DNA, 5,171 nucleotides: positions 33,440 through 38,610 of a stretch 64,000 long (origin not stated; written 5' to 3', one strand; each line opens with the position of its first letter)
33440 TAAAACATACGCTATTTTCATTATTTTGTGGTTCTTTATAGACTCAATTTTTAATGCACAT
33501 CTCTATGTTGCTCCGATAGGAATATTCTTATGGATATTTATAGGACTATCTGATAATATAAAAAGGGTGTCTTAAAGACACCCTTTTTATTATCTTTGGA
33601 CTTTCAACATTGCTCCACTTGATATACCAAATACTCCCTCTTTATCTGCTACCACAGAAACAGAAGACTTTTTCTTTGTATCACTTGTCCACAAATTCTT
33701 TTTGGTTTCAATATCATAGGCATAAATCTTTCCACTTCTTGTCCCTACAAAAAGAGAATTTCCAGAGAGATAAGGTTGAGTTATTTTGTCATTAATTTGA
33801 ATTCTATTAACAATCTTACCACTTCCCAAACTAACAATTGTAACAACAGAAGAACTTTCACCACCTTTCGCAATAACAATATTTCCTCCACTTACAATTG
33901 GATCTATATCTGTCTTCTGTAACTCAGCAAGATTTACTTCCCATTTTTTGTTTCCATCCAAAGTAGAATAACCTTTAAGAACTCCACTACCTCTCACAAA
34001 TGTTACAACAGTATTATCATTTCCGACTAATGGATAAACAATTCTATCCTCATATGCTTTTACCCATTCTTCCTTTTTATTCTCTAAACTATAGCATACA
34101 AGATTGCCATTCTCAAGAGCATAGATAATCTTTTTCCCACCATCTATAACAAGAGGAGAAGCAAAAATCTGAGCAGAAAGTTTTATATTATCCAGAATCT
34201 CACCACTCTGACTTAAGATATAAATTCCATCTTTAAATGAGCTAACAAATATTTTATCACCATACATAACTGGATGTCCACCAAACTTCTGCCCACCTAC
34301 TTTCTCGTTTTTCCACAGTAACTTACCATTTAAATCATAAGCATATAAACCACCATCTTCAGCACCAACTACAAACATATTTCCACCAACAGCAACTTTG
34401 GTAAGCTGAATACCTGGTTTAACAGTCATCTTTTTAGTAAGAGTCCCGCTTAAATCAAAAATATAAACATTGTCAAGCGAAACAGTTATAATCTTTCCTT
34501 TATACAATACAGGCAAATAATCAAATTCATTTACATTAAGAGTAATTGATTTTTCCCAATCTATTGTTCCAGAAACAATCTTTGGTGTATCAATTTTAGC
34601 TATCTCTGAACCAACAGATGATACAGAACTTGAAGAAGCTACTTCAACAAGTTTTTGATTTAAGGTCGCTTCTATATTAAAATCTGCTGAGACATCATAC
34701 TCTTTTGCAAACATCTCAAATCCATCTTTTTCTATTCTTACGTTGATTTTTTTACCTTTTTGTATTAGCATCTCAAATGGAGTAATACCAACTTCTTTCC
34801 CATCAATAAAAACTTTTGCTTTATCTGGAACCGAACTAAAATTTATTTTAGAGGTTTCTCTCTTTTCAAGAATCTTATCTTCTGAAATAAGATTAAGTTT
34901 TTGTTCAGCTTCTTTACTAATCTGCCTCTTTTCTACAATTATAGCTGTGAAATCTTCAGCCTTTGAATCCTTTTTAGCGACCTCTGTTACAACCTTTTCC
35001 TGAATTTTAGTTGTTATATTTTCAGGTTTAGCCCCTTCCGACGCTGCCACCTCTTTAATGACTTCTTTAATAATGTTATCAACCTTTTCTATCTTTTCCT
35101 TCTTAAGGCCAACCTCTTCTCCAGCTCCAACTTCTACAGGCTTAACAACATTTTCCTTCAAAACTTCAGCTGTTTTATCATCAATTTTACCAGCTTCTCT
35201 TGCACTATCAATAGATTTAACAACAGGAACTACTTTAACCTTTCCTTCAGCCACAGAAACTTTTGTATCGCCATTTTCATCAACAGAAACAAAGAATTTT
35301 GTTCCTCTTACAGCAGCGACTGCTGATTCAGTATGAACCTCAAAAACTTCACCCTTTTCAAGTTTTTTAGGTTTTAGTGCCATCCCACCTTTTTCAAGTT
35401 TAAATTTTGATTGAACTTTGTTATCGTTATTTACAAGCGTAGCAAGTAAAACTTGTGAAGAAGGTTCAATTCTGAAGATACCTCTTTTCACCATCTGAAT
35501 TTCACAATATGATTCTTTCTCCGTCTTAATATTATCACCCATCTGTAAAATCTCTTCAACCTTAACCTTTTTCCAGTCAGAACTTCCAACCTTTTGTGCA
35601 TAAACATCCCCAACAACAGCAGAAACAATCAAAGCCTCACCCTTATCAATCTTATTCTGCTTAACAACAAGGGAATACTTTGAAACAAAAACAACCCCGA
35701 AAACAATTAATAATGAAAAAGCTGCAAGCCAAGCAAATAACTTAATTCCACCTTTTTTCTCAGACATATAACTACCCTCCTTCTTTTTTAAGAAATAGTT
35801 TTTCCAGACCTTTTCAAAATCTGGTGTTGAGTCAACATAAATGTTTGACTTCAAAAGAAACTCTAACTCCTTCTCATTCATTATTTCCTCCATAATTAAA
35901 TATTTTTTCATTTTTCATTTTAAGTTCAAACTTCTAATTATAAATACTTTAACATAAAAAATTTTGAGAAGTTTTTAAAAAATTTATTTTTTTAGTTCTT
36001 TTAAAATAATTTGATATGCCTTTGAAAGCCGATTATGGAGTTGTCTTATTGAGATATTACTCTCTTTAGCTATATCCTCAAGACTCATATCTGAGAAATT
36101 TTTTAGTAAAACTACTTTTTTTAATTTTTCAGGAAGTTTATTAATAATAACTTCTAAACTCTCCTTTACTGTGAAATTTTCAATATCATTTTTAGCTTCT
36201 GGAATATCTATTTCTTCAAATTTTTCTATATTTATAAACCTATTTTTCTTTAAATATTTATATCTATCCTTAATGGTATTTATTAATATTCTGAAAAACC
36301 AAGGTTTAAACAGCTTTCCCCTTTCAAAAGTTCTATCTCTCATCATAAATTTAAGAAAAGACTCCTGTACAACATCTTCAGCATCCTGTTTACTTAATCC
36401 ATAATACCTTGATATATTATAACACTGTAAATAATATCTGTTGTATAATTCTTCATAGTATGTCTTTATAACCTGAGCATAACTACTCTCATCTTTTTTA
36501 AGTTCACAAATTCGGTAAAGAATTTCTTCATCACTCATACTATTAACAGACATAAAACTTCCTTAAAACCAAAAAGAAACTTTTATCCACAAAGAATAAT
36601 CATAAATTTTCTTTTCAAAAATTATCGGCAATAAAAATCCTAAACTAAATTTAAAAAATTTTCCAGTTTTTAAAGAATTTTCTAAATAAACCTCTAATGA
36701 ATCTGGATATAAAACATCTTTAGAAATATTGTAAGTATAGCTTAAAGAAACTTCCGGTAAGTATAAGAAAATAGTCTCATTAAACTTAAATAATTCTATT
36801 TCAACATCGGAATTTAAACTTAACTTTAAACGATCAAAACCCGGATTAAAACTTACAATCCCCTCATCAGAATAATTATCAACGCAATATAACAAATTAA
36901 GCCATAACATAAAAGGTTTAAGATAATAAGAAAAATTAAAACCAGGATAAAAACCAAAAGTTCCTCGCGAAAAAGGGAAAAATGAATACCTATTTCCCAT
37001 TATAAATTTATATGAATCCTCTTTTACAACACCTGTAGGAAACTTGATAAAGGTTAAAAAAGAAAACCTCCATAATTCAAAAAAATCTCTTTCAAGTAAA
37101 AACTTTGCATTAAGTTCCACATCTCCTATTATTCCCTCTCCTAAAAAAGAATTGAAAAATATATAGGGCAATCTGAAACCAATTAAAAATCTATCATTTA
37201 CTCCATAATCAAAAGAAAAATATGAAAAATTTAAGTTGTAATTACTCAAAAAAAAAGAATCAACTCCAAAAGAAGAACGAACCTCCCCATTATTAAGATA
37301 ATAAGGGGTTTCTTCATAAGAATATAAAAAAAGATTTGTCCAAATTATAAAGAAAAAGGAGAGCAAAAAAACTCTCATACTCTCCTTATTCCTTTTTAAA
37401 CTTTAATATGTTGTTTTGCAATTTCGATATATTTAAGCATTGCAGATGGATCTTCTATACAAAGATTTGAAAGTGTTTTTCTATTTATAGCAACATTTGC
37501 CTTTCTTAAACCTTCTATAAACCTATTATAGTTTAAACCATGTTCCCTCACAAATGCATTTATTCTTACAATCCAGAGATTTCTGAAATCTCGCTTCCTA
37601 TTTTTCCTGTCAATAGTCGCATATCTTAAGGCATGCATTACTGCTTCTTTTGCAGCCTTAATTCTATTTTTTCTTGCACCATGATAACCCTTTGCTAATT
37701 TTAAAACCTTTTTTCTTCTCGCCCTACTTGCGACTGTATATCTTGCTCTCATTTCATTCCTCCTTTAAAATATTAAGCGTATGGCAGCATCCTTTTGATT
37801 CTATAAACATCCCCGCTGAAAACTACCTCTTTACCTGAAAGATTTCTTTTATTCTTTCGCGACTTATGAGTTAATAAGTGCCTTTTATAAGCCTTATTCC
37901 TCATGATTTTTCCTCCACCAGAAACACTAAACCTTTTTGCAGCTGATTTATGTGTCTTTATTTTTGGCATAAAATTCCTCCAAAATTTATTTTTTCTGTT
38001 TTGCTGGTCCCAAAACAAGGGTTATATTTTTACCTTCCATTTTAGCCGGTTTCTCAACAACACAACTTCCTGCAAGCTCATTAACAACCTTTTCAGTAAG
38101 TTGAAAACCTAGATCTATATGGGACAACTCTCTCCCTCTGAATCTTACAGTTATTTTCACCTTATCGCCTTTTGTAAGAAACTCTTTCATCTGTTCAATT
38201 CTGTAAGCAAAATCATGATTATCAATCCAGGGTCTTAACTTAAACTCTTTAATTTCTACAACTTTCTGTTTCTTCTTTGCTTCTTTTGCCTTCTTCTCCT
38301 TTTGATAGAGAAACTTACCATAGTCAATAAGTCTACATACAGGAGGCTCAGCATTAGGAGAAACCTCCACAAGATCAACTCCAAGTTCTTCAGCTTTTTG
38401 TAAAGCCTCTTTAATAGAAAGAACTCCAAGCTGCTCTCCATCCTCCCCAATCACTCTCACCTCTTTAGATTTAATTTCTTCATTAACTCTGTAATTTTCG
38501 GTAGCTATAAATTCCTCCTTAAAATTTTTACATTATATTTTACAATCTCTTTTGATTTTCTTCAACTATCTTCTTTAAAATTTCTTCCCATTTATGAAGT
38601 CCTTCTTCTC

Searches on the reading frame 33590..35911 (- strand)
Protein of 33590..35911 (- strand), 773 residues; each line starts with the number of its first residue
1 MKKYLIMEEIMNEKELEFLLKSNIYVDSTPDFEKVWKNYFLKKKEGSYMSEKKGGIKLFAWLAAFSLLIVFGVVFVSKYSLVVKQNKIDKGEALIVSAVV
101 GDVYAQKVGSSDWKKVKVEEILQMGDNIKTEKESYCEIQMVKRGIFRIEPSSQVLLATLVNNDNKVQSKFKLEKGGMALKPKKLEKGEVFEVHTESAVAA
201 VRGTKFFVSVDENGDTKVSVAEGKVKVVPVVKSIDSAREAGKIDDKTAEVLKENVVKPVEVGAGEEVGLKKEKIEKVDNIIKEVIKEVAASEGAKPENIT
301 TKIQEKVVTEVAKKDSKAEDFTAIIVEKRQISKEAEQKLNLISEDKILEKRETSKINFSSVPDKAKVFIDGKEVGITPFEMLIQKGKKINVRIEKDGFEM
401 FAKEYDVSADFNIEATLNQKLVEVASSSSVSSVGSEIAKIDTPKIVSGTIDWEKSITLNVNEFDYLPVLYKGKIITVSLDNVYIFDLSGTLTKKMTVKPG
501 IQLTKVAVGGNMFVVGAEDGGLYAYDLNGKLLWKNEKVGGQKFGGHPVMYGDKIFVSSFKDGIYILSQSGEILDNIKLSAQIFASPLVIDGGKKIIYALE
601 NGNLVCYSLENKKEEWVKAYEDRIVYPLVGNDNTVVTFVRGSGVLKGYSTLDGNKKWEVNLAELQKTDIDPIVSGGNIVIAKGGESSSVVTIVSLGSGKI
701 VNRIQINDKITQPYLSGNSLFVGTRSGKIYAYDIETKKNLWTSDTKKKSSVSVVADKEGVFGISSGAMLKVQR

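Call 58: search_protein_families(library=pfam, proteins=[window:33590-35911:-], max_evalue=0.00001)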
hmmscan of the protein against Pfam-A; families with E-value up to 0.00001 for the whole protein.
window:33590-35911:- (773 aa): 4 families
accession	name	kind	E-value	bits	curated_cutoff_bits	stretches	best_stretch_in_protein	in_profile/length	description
PF13570.13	Beta-prop_ACSF4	-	1.7e-22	80.7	133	2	426-662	17-254/329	Beta-alanine-activating enzyme, beta-propeller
PF13360.13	PQQ_2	-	4e-20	72.9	27.6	1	591-764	32-214/233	Outer membrane protein assembly factor BamB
PF04773.18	FecR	-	2.5e-16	60.4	24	1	126-226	1-97/97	FecR protein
PF08308.17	PEGA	-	3.5e-09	36.9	20.8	1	356-418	4-66/71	PEGA domain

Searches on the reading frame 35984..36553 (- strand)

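Call 58: search_protein_families(library=pfam, proteins=[window:35984-36553:-], max_evalue=0.00001)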
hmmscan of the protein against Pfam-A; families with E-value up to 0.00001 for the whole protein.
window:35984-36553:- (189 aa): 2 families
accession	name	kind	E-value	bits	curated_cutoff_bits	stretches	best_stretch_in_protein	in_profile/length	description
PF04542.20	Sigma70_r2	-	2.8e-12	46.7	24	1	36-100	1-67/71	Sigma-70 region 2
PF08281.18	Sigma70_r4_2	-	5.4e-10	39.2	25.7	1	131-180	2-51/54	Sigma-70, region 4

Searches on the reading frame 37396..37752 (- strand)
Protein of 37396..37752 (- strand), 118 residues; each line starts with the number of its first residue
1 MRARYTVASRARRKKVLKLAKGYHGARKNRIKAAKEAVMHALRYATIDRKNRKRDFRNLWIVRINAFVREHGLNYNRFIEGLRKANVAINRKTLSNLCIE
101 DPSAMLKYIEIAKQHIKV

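Call 59: search_protein_families(library=pfam, proteins=[window:37396-37752:-], max_evalue=0.00001)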
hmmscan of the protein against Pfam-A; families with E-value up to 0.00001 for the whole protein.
window:37396-37752:- (118 aa): 1 family
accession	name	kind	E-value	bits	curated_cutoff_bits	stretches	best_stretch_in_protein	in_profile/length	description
PF00453.23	Ribosomal_L20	-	1e-39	135.4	30.8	1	2-104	1-103/107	Ribosomal protein L20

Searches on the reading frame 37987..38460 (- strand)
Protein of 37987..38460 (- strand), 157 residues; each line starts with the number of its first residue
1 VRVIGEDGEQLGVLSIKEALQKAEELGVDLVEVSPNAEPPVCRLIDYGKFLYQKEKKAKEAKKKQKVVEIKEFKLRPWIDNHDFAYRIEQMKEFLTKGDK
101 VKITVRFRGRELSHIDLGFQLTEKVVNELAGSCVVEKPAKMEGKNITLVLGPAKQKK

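Call 59: search_protein_families(library=pfam, proteins=[window:37987-38460:-], max_evalue=0.00001)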
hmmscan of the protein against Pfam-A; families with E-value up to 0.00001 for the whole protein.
window:37987-38460:- (157 aa): 2 families
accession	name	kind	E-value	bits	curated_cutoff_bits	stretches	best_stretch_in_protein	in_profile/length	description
PF00707.27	IF3_C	-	7.8e-31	106.3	34.8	1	68-152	1-85/86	Translation initiation factor IF-3, C-terminal domain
PF05198.21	IF3_N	-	3e-29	101.5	26.9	1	2-61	11-70/70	Translation initiation factor IF-3, N-terminal domain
